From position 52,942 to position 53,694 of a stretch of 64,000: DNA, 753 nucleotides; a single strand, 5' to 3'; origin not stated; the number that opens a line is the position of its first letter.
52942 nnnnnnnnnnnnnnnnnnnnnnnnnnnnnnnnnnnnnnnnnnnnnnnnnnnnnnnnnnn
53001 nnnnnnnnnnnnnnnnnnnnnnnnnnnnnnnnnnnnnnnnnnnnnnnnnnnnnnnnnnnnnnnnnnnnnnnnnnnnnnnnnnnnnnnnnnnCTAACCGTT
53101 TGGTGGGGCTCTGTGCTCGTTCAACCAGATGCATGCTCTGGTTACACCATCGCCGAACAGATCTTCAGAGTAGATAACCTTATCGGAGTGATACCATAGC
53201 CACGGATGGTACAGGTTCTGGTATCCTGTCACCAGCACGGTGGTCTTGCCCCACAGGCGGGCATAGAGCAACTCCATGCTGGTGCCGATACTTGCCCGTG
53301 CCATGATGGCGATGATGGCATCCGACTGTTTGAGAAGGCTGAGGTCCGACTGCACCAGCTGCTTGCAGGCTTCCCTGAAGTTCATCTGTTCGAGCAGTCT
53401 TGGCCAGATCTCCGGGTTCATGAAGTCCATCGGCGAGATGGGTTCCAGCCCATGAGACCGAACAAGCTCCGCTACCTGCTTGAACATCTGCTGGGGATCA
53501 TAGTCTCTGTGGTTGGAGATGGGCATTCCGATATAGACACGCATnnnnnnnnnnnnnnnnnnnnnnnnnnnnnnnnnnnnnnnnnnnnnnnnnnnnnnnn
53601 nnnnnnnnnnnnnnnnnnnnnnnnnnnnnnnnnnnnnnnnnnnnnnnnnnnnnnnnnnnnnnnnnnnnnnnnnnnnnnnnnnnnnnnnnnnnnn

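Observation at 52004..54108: Rnl1-type RNA ligase, NDT-like protein and a 187-aa unknown inside the repeat-punctuated locus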

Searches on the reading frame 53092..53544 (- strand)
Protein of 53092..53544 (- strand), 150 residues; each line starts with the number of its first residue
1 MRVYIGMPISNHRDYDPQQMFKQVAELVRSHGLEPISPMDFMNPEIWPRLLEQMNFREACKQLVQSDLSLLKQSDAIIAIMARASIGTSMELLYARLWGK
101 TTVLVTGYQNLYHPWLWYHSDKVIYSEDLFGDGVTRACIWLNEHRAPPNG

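Call 4: search_protein_families(library=pfam, proteins=[window:53092-53544:-], max_evalue=0.01)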
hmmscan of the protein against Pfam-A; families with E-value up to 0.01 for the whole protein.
window:53092-53544:- (150 aa): 2 families
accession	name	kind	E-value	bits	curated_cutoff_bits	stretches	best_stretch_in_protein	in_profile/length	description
PF05014.21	Nuc_deoxyrib_tr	-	2.9e-08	34.3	28.8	1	4-106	2-97/117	Nucleoside 2-deoxyribosyltransferase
PF14359.12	DUF4406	-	0.0045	17.8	22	1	1-101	1-88/91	Domain of unknown function (DUF4406)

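Call 8: search_protein_families(library=phrogs, proteins=[window:53092-53544:-], max_evalue=0.001)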
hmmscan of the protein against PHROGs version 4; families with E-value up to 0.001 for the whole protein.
window:53092-53544:- (150 aa): 1 family
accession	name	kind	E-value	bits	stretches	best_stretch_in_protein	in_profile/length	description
phrog_355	-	DNA, RNA and nucleotide metabolism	1.4e-05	25.6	1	1-117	75-184/249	nucleoside 2-deoxyribosyltransferase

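Call 39: search_protein_families(library=ncbifam, proteins=[window:53092-53544:-], max_evalue=0.01)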
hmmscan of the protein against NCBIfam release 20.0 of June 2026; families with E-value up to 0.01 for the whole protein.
window:53092-53544:- (150 aa): 0 families

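Call 50: search_solved_structures(query=window:53092-53544:-, max_evalue=1, show_alignments=3)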
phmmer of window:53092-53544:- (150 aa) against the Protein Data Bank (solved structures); distinct sequences matched with E-value up to 1: 13.
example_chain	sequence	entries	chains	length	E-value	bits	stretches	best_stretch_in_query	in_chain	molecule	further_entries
3iah_A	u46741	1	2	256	0.044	17.1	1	33-89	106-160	Short Chain Dehydrogenase yciK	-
3f5s_A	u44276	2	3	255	0.044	17.1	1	33-89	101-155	dehydrogenase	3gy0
3f1k_A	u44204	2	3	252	0.045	17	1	33-89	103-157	Uncharacterized oxidoreductase yciK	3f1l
3g1t_A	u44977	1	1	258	0.046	17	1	33-89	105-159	short chain dehydrogenase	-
3e9q_A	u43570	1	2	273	0.05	16.9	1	33-89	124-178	Short-chain dehydrogenase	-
4c2r_A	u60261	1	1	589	0.44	13.8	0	52-112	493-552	ANGIOTENSIN-CONVERTING ENZYME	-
4c2p_A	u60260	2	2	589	0.46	13.8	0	53-112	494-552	ANGIOTENSIN-CONVERTING ENZYME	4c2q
2xy9_A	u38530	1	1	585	0.47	13.7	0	53-112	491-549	ANGIOTENSIN-CONVERTING ENZYME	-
2ydm_A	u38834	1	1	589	0.47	13.7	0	53-112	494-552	ANGIOTENSIN CONVERTING ENZYME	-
4c2n_A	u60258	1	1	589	0.47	13.7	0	53-112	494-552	ANGIOTENSIN-CONVERTING ENZYME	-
1o86_A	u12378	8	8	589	0.47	13.7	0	53-112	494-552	ANGIOTENSIN CONVERTING ENZYME | ANGIOTENSIN-CONVERTING ENZYME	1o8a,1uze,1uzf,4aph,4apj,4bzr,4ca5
2oc2_A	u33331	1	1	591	0.48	13.7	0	53-112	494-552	Angiotensin-converting enzyme, somatic isoform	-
4c2o_A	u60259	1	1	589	0.48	13.7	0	53-112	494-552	ANGIOTENSIN-CONVERTING ENZYME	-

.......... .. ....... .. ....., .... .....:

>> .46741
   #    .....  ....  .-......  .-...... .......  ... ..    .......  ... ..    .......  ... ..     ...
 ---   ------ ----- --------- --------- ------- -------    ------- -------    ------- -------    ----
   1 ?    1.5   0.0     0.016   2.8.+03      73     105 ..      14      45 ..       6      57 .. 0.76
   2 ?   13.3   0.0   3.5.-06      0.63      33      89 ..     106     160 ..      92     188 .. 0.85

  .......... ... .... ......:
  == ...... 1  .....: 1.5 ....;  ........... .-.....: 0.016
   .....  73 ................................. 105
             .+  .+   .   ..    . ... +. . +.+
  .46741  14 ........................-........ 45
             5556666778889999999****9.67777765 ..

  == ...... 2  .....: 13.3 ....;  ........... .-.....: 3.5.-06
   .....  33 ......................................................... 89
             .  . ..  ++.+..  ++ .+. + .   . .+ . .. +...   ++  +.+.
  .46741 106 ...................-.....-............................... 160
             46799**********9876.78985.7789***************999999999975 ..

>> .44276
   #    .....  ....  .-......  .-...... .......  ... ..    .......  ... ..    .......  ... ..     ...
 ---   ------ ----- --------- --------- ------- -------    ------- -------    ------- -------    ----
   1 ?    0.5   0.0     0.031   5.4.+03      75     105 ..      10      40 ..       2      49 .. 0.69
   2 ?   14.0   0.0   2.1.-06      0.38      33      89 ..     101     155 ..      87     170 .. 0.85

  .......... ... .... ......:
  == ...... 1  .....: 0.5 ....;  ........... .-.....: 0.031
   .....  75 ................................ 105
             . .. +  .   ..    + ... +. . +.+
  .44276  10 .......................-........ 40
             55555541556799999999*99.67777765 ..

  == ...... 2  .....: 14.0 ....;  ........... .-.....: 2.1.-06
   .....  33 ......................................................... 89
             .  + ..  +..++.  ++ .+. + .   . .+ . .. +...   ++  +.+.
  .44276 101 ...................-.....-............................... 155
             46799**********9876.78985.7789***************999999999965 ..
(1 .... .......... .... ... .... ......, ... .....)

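Call 85: find_related_loci(query=window:53092-53544:-, collection=viral_contigs, flank=8000)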
Query window:53092-53544:- (150 aa) in viral_contigs; peptide patterns used: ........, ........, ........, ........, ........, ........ (x = any residue, [..] = any of these).
1 stretches matched a pattern, but none encodes a relative of the query by tblastn (E <= 1e-3).

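Call 86: find_related_loci(query=window:53092-53544:-, collection=genome_contigs, flank=10000)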
Query window:53092-53544:- (150 aa) in genome_contigs; peptide patterns used: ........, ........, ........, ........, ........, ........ (x = any residue, [..] = any of these).
155 stretches matched a pattern, but none encodes a relative of the query by tblastn (E <= 1e-3).

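Call 102: search_protein_families(library=padloc, proteins=[window:53092-53544:-], max_evalue=0.01)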
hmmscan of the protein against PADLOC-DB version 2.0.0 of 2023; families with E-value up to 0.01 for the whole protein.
window:53092-53544:- (150 aa): 0 families

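Call 105: search_dna_similar(query=window:53092-53544:-, collection=phages, mode=protein, max_evalue=0.001, max_rows=15)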
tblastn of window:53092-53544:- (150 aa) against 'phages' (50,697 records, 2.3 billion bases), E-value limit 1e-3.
Records with a match: 3; places in all: 3; records where one place covers at least 80% of the query: 0.
Best place of each record, by identity: <60% 3.
By first word of the organism name: Gordonia 3.
By host as written in the record: Gordonia terrae CAG3 2; Gordonia terrae 3612 1.
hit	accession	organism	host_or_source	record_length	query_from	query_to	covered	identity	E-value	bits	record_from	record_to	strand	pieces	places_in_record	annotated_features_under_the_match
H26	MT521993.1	Gordonia phage RedWattleHog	Gordonia terrae 3612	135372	1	41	27%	43.9%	8e-4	44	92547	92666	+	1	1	124: nucleoside deoxyribosyltransferase | 123: hypothetical protein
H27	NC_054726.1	Gordonia phage Stormageddon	Gordonia terrae CAG3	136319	1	41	27%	43.9%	8e-4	44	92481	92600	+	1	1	123: nucleoside 2-deoxyribosyltransferase | 122: hypothetical protein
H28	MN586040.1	Gordonia phage Stormageddon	Gordonia terrae CAG3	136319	1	41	27%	43.9%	8e-4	44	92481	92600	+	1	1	123: deoxycytidylate deaminase | 122: hypothetical protein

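Call 107: get_annotated_region(hit=H27, flank=6000)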
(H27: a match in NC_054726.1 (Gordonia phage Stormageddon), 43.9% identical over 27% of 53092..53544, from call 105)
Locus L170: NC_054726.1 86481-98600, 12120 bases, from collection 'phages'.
description: Gordonia phage Stormageddon, complete genome.
organism: Gordonia phage Stormageddon (NCBI taxid 2656541)
taxonomy: Viruses; Duplodnaviria; Heunggongvirae; Uroviricota; Caudoviricetes; Stormageddonvirus; Stormageddonvirus Stormageddon
host: Gordonia terrae CAG3; source: soil; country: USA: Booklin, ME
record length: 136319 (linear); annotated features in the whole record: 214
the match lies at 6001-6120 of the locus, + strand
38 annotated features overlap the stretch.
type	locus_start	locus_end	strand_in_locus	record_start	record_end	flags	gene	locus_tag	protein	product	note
CDS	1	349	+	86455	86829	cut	100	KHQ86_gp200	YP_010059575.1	hypothetical protein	-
CDS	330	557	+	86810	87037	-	101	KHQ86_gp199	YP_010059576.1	ribbon-helix-helix DNA binding domain protein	-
CDS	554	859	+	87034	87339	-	102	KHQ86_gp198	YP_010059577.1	hypothetical protein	-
CDS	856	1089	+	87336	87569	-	103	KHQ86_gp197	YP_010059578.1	hypothetical protein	-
CDS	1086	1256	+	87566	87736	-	104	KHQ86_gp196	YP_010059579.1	hypothetical protein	-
CDS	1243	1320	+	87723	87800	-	105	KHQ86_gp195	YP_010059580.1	hypothetical protein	-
CDS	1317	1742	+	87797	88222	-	106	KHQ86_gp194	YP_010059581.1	hypothetical protein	-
CDS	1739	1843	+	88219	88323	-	107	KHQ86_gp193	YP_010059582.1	hypothetical protein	-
CDS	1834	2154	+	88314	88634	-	108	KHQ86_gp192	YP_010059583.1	hypothetical protein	-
CDS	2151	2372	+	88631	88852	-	109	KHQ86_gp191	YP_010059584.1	hypothetical protein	-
CDS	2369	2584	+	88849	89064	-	110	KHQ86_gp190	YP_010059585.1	hypothetical protein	-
CDS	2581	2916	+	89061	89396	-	111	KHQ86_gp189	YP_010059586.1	hypothetical protein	-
CDS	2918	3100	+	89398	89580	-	112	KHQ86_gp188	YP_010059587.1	hypothetical protein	-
CDS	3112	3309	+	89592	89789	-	113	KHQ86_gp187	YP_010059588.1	hypothetical protein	-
CDS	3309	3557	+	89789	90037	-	114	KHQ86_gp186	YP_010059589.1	hypothetical protein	-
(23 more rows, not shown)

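Call 111: search_solved_structures(query=A4, max_evalue=1, show_alignments=2)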
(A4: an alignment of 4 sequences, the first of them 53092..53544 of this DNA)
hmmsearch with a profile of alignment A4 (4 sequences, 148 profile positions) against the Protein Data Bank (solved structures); distinct sequences matched with E-value up to 1: 24.
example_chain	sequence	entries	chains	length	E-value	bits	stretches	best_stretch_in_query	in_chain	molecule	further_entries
6qai_A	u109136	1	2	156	0.0094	18.9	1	3-103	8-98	2-Deoxyribosyltransferase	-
9da1_A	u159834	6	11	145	0.016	18.2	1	64-104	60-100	5-hydroxymethyl-dUMP N-hydrolase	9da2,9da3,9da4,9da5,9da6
8os9_A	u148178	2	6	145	0.016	18.2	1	64-104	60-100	2'-deoxynucleoside 5'-phosphate N-hydrolase 1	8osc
8rqd_C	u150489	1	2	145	0.016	18.2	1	64-104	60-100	2'-deoxynucleoside 5'-phosphate N-hydrolase 1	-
8qhr_A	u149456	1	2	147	0.016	18.1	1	64-104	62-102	2'-deoxynucleoside 5'-phosphate N-hydrolase 1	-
4p5e_A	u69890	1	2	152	0.017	18.1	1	64-104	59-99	2'-deoxynucleoside 5'-phosphate N-hydrolase 1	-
9i3q_A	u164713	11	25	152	0.017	18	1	64-104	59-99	5-hydroxymethyl-dUMP N-hydrolase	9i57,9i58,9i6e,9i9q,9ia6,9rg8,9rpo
8r2s_A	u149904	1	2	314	0.033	17.1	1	23-114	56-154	L-tyrosine 3-hydroxylase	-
2a0k_A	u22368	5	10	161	0.042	16.8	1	2-70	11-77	Nucleoside 2-deoxyribosyltransferase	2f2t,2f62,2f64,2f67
2khz_A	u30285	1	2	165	0.043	16.8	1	63-104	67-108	c-Myc-responsive protein Rcl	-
7o62_A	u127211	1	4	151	0.069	16.1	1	56-102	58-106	Chains: A,B,C,D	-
8qhq_A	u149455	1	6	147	0.091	15.7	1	64-104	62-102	2'-deoxynucleoside 5'-phosphate N-hydrolase 1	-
8rps_C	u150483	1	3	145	0.095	15.7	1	64-104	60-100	2'-deoxynucleoside 5'-phosphate N-hydrolase 1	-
7kqr_A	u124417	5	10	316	0.12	15.4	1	23-114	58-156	Heme-dependent L-tyrosine hydroxylase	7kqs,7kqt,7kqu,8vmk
8rpt_B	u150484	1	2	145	0.18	14.8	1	65-104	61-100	2'-deoxynucleoside 5'-phosphate N-hydrolase 1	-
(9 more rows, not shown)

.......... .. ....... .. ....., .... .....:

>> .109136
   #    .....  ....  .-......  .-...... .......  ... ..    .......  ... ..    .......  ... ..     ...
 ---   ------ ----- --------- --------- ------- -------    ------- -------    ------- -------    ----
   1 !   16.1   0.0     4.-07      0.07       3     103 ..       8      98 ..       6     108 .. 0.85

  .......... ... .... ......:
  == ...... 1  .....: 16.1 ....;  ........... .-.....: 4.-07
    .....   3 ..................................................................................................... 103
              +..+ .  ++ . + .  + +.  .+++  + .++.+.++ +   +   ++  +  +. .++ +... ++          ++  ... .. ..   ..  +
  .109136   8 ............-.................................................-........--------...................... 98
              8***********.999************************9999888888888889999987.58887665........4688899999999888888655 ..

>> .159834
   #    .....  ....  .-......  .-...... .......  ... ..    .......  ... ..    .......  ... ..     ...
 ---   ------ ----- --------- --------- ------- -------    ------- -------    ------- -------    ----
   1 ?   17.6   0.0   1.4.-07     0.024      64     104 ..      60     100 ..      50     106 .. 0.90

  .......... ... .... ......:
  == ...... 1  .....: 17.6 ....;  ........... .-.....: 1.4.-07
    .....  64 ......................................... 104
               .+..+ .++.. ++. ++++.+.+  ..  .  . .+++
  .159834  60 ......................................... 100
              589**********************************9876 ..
